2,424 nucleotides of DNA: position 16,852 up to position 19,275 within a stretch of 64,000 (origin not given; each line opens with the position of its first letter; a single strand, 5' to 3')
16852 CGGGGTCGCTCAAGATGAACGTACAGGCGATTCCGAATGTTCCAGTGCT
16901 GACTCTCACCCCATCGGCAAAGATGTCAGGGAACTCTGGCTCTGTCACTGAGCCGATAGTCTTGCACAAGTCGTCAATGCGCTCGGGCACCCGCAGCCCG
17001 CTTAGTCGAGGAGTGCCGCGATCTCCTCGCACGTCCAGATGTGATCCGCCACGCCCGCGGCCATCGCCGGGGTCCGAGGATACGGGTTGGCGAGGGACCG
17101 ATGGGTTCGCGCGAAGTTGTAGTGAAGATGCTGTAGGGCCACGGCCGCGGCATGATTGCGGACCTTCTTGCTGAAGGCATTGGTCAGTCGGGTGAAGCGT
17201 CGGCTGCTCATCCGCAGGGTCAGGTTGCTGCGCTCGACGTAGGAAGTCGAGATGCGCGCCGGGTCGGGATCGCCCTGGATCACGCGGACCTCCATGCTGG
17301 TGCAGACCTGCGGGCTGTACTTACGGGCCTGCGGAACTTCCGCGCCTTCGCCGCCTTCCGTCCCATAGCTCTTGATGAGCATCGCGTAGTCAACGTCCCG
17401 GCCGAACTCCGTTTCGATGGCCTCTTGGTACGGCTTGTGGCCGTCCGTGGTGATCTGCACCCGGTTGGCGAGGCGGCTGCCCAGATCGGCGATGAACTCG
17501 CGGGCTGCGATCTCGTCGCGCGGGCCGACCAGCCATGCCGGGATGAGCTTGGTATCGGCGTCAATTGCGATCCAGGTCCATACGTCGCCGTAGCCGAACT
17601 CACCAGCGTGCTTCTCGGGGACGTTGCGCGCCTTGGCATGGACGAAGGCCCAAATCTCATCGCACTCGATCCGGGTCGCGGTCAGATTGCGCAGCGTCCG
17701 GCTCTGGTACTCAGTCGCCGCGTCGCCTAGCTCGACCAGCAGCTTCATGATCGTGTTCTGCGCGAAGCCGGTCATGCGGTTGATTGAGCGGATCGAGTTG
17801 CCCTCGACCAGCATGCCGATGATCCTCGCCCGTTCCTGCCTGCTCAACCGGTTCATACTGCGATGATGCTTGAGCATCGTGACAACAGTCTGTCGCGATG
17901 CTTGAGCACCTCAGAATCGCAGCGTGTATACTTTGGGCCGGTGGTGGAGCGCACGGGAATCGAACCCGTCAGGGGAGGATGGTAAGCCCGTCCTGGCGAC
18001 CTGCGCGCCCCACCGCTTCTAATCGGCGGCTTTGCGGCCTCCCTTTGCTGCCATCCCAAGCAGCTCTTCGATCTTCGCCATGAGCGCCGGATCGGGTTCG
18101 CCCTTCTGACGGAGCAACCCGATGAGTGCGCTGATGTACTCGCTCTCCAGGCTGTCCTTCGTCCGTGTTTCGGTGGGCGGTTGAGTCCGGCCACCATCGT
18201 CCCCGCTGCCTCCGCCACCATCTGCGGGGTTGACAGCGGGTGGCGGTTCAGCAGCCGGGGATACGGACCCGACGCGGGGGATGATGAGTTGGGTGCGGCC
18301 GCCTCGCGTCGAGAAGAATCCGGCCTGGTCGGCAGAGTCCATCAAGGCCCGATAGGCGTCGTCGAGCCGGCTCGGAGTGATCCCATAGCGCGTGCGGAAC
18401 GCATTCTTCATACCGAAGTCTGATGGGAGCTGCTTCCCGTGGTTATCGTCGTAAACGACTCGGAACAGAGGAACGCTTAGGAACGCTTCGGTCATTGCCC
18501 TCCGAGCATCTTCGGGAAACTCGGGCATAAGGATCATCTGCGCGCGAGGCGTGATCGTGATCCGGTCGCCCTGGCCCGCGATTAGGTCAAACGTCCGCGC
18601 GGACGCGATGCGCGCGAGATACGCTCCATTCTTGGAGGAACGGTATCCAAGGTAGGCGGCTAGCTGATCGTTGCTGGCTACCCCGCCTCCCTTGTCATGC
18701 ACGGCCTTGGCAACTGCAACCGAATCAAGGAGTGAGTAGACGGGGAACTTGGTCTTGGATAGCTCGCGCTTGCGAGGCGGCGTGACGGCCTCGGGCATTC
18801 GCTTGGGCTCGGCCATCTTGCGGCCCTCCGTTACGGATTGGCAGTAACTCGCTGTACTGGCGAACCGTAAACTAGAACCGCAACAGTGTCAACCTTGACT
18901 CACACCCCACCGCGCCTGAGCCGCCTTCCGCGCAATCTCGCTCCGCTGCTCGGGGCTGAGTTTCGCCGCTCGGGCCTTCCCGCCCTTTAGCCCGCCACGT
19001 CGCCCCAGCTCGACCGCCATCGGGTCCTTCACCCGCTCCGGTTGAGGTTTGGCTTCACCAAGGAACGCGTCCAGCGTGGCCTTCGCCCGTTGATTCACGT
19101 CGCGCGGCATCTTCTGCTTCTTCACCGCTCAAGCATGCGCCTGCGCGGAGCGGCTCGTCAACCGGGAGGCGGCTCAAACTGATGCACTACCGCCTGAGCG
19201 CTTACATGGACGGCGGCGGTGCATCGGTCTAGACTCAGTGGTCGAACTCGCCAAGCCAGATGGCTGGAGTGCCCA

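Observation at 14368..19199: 4.8-kb IS1-family cargo-carrying IS inserted exactly on the acnA stop codon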

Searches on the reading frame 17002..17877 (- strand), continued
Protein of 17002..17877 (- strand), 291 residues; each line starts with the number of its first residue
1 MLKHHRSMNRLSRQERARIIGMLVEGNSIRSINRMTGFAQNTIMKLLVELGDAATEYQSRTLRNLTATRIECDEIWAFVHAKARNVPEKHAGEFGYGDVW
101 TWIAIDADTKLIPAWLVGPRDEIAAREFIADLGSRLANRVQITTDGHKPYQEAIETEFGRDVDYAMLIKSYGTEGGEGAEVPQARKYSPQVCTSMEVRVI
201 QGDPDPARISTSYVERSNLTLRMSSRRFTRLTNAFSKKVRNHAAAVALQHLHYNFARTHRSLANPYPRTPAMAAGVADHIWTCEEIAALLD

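Call 49: search_dna_similar(query=window:17002-17856:-, collection=plasmids, mode=protein, max_evalue=0.001, max_rows=25)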
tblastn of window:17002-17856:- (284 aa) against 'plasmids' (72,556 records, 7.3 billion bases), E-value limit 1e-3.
Records with a match: 33; places in all: 41; records where one place covers at least 80% of the query: 18.
Best place of each record, by identity: <60% 33.
By first word of the organism name: Acaryochloris 8; Mesorhizobium 6; Deinococcus 6; Bradyrhizobium 2; Hoeflea 1; Methylocapsa 1; Acidiphilium 1; Sphingomonas 1; Meiothermus 1; Bosea 1; and 5 more.
By predicted mobility (MOB-suite, as given by PLSDB): non-mobilizable 26; conjugative 4; mobilizable 3.
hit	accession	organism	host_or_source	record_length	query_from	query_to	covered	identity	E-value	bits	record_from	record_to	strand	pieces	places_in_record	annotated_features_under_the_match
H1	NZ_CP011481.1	Hoeflea sp. IMCC20628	-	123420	2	284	100%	53.3%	2e-88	294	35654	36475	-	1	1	IS1 family transposase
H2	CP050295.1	Mesorhizobium loti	Oxytropis kamtschatica,cell ...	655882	1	284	100%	52.8%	6e-90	298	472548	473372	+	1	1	IS1 family transposase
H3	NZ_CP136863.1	Methylocapsa polymorpha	Shagnum peat sample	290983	1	284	100%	51.4%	9e-85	283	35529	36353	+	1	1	helix-turn-helix domain-containing protein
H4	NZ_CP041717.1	Acidiphilium multivorum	Cell culture,activated sludge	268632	1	284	100%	50.0%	3e-87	291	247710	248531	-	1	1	IS1 family transposase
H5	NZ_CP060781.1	Sphingomonas daechungensis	single bacterial strain,sediment of a ...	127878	1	284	100%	32.0%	4e-29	123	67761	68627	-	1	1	IS1 family transposase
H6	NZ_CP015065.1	Mesorhizobium ciceri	Astragalus pelecinus,Pure Sample,Plant ...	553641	126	284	54%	50.6%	7e-28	149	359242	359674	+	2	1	none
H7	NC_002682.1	Mesorhizobium japonicum MAFF 303099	-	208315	44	217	61%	40.2%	3e-27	118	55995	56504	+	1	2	none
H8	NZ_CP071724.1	Acaryochloris sp. 'Moss Beach'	culture,intertidal zone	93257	7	279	96%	25.0%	6e-13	76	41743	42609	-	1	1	hypothetical protein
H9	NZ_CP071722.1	Acaryochloris sp. 'Moss Beach'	culture,intertidal zone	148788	7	279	96%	24.9%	3e-13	77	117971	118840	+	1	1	hypothetical protein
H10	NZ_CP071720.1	Acaryochloris sp. 'Moss Beach'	culture,intertidal zone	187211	7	279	96%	24.9%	3e-13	77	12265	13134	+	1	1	hypothetical protein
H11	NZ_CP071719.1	Acaryochloris sp. 'Moss Beach'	culture,intertidal zone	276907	7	277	95%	25.1%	1e-13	78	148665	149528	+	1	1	hypothetical protein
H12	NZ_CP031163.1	Deinococcus wulumuqiensis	cell culture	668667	12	282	95%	24.9%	4e-12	74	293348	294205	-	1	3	IS1 family transposase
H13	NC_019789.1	Deinococcus peraridilitoris DSM 19664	-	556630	16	279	93%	25.3%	1e-10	69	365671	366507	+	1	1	IS1 transposase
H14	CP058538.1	Deinococcus sp. D7000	seawater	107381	12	274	93%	25.3%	8e-10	67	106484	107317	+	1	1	hypothetical protein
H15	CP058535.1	Deinococcus sp. D7000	seawater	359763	12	274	93%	25.3%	8e-10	67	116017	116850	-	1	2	hypothetical protein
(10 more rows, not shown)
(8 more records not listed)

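Call 50: get_annotated_region(hit=H2, flank=5000)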
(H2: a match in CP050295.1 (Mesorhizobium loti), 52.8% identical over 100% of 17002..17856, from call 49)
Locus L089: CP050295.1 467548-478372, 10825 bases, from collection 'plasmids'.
description: Mesorhizobium loti strain 582 plasmid p_1, complete sequence
organism: Mesorhizobium loti (NCBI taxid 381)
taxonomy: Bacteria; Pseudomonadota; Alphaproteobacteria; Hyphomicrobiales; Phyllobacteriaceae; Mesorhizobium; Mesorhizobium loti
host: -; source: Oxytropis kamtschatica,cell culture,root nodule; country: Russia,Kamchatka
typing (MOB-suite, as given by PLSDB): non-mobilizable; mating-pair formation MPF_T
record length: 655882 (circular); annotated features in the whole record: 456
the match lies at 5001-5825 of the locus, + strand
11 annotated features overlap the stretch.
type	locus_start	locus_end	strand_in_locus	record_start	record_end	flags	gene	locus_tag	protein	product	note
CDS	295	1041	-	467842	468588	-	-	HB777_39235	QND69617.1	Crp/Fnr family transcriptional regulator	-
CDS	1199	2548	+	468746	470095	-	hemN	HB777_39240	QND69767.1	oxygen-independent coproporphyrinogen III oxidase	-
CDS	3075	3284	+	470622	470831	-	-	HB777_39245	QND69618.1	histone H1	-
CDS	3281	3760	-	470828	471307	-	-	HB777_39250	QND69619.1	hypothetical protein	-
CDS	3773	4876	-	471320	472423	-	-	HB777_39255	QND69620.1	helix-turn-helix domain-containing protein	-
CDS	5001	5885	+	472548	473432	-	-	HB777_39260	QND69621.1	IS1 family transposase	-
CDS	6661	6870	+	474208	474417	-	-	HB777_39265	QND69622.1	hypothetical protein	-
CDS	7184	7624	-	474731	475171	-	-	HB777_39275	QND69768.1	hypothetical protein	-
CDS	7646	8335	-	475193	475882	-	-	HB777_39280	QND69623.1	DsbA family protein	-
CDS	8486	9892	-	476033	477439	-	-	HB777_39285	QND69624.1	dicarboxylate/amino acid:cation symporter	-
CDS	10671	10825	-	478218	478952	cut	queE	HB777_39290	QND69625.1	7-carboxy-7-deazaguanine synthase QueE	-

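Call 51: get_annotated_region(hit=H1, flank=5000)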
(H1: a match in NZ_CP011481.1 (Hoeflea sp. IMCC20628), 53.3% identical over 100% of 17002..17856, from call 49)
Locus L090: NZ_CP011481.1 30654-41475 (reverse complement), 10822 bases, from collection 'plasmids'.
description: Hoeflea sp. IMCC20628 plasmid unnamed, complete sequence
organism: Hoeflea sp. IMCC20628 (NCBI taxid 1620421)
taxonomy: Bacteria; Pseudomonadota; Alphaproteobacteria; Hyphomicrobiales; Rhizobiaceae; Hoeflea; Hoeflea sp. IMCC20628
host: -; source: -; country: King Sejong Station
typing (MOB-suite, as given by PLSDB): non-mobilizable; replicon rep_cluster_623
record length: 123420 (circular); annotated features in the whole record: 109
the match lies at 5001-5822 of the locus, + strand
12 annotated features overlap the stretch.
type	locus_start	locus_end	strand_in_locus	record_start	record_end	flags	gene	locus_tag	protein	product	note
CDS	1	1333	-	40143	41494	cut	-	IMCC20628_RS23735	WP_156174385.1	IS3 family transposase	-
CDS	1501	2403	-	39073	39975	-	-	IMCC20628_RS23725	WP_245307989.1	EamA family transporter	-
CDS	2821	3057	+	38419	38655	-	-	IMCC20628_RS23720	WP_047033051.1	hypothetical protein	-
CDS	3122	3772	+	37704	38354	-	-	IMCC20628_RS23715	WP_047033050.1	hypothetical protein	-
CDS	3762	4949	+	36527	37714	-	-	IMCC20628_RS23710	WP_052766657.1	XRE family transcriptional regulator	-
CDS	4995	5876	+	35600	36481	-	-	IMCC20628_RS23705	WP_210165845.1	IS1 family transposase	-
CDS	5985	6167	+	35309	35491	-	-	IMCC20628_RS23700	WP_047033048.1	hypothetical protein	-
CDS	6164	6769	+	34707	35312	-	-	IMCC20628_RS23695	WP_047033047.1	hypothetical protein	-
CDS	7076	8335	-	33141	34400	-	-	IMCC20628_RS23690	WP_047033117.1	APC family permease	-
CDS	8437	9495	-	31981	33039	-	-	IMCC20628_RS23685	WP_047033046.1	YncE family protein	-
CDS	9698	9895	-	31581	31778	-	-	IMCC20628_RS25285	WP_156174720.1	hypothetical protein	-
CDS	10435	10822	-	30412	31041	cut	-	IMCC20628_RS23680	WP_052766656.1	RNA polymerase sigma factor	GO:0006352 - DNA-templated transcription initiation [Evidence IEA]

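Call 75: search_protein_families(library=pfam, alignment_id=A6, max_evalue=0.0001)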
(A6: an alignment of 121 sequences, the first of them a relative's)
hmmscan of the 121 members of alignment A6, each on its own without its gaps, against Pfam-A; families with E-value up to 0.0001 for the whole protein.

A. member 1, L002:9390-9890:- (166 aa): 1 family
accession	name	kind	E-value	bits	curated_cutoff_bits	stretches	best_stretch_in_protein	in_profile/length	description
PF13274.11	SocA_Panacea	-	3.3e-12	47.8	25.7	1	32-141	1-113/113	Antitoxin SocA-like, Panacea domain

B. families by the number of members that match (of 121 scanned): 30 families (the first 25 are shown)
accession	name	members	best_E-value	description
PF17278.7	DUF5343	8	8.3e-20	Family of unknown function (DUF5343)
PF01555.25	N6_N4_Mtase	5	1.7e-54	DNA methylase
PF01381.28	HTH_3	4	3e-15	Helix-turn-helix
PF13560.12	HTH_31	4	3.9e-11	Helix-turn-helix domain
PF06114.19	Peptidase_M78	3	1.4e-21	IrrE N-terminal-like domain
PF13274.11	SocA_Panacea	2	1.5e-16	Antitoxin SocA-like, Panacea domain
PF13191.12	AAA_16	2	9.4e-09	AAA ATPase domain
PF13401.12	AAA_22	2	3.5e-08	AAA domain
PF12844.13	HTH_19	2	2.3e-05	Helix-turn-helix domain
PF02384.22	N6_Mtase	1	2e-26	N-6 DNA Methylase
PF22769.1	DCD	1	8e-24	dCTP deaminase-like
PF00574.28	CLP_protease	1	9e-24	Clp protease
PF00583.31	Acetyltransf_1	1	3.6e-13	Acetyltransferase (GNAT) family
PF10049.14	DUF2283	1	8e-13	Protein of unknown function (DUF2283)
PF01850.27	PIN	1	7.2e-12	PIN domain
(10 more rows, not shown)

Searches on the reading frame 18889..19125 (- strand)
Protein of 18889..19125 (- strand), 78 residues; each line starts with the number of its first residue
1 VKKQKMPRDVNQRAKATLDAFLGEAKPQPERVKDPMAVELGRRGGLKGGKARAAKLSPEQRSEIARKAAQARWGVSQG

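Call 6: search_protein_families(library=pfam, proteins=[window:18889-19125:-], max_evalue=0.01)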
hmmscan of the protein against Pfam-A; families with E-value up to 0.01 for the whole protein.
window:18889-19125:- (78 aa): 0 families

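Call 8: search_protein_families(library=ncbifam, proteins=[window:18889-19125:-], max_evalue=0.01)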
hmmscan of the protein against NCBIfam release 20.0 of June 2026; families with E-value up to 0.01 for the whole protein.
window:18889-19125:- (78 aa): 0 families

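Call 25: search_protein_families(library=pfam, proteins=[window:18889-19125:-], max_evalue=1)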
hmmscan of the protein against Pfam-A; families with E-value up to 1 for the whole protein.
window:18889-19125:- (78 aa): 1 family
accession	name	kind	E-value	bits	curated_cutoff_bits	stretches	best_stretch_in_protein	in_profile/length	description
PF24429.1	CSLinker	-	0.019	14.9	27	1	53-72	2-21/38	CSLinker motif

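Call 37: search_protein_families(library=padloc, proteins=[window:18889-19125:-], max_evalue=0.01)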
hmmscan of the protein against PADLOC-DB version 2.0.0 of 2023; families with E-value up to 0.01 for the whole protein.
window:18889-19125:- (78 aa): 0 families

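Call 38: search_protein_families(library=phrogs, proteins=[window:18889-19125:-], max_evalue=0.01)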
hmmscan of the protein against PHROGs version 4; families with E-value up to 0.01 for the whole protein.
window:18889-19125:- (78 aa): 2 families
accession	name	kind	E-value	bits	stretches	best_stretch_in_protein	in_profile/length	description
phrog_2384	-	unknown function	1.5e-07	32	1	43-74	6-37/338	-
phrog_12127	-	unknown function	0.0052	17.4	1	39-72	185-218/414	-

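Call 77: search_solved_structures(query=A7, max_evalue=1, show_alignments=2)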
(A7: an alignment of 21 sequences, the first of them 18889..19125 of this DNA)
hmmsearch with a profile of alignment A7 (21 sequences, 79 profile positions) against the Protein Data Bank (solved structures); distinct sequences matched with E-value up to 1: 0.
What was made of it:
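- Tried and rejected: It has no PDB sequence match (call 77).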

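Call 100: find_homologous_proteins(query=A7, max_evalue=0.001)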
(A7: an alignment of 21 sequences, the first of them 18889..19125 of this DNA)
Query A7 (21 sequences) (78 aa, profile of the alignment): 7999 proteins with E <= 0.001 among 8000 candidates; the best 120 are listed.
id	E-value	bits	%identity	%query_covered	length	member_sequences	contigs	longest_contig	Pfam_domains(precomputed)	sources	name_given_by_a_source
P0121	1.0e-33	134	62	94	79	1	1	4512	-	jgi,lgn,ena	-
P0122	3.2e-33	132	62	94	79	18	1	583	-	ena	-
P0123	4.1e-33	132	65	97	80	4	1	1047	-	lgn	-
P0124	4.3e-33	132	65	94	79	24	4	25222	-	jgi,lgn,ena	jgi:hypothetical protein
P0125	5.7e-33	131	82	95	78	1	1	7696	-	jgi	jgi:hypothetical protein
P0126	5.9e-33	131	60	97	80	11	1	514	-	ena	-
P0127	6.0e-33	131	59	92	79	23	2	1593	-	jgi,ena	jgi:hypothetical protein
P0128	6.7e-33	131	64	94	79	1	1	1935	-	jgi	jgi:hypothetical protein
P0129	9.0e-33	131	62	94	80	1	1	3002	-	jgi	jgi:hypothetical protein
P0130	1.1e-32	130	58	97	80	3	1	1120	-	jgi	-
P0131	1.3e-32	130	61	94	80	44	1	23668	-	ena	-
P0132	1.3e-32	130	72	95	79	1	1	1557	-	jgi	jgi:hypothetical protein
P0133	1.4e-32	130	61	94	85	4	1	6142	-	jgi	-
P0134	1.5e-32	130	60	95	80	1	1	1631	-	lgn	-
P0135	1.6e-32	130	66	94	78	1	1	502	-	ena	-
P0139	2.3e-32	129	61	95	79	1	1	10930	-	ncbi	ncbi:MAG: histone H1 [Candidatus Limnocylindrales bacterium]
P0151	5.1e-32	128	65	94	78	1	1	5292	-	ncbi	ncbi:MAG: histone H1 [Candidatus Limnocylindrales bacterium]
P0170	2.5e-31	126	77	95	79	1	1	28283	-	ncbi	ncbi:MAG: histone H1 [Chloroflexota bacterium]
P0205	1.9e-30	123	72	95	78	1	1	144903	-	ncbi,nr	ncbi:MAG TPA: histone H1 [Candidatus Limnocylindria bacterium]|nr:histone H1 [Candidatus Limnocylind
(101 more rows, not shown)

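Call 107: predict_structure(alignment_id=A10)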
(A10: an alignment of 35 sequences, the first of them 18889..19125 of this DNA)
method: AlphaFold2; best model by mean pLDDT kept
length: 78 residues; sequences in the alignment: 35
mean_pLDDT: 80.8   pTM: 0.36
mean pLDDT of the five models: 80.8, 80.2, 79.9, 76.7, 71.3
residues with pLDDT >= 90: 6; 70-90: 63; 50-70: 8; < 50: 1
segments of 3 or more residues with pLDDT < 50: none
pLDDT, mean of each block of 10 residues (from residue 1): 78 89 76 81 80 84 86 70
secondary structure, 60 per line:
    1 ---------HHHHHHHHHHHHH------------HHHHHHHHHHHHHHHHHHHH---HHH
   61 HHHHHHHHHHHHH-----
elements in order: H10-22 H35-54 H58-73

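Call 109: fold_search(model_id=the predicted structure, library=pdb)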
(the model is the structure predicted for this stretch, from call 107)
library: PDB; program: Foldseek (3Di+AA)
matches with E <= 10: 3; with E <= 0.001: 0
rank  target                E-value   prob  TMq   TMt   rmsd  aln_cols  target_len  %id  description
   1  9v26_lF               7.2e+00  0.02  0.21  0.06  20.0        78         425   20  Cryo- EM structure of 75S ribosome with A/P- & P/E- tRNAs from Entamoeba histolytica bound to antibiotic paromomycin (released 2025-10-08)
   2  5t2a_b                8.3e+00  0.02  0.25  0.28  13.8        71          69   17  CryoEM structure of the Leishmania donovani 80S ribosome at 2.9 Angstrom resolution (released 2017-01-25)
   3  9esh_M                8.3e+00  0.02  0.26  0.09  16.3        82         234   17  Structure of a B-state intermediate committed to discard (Bd-I state) (released 2024-12-25)
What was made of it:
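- Tried and rejected: An AlphaFold model (three helices, pLDDT 81) has no Foldseek match (calls 107, 109).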
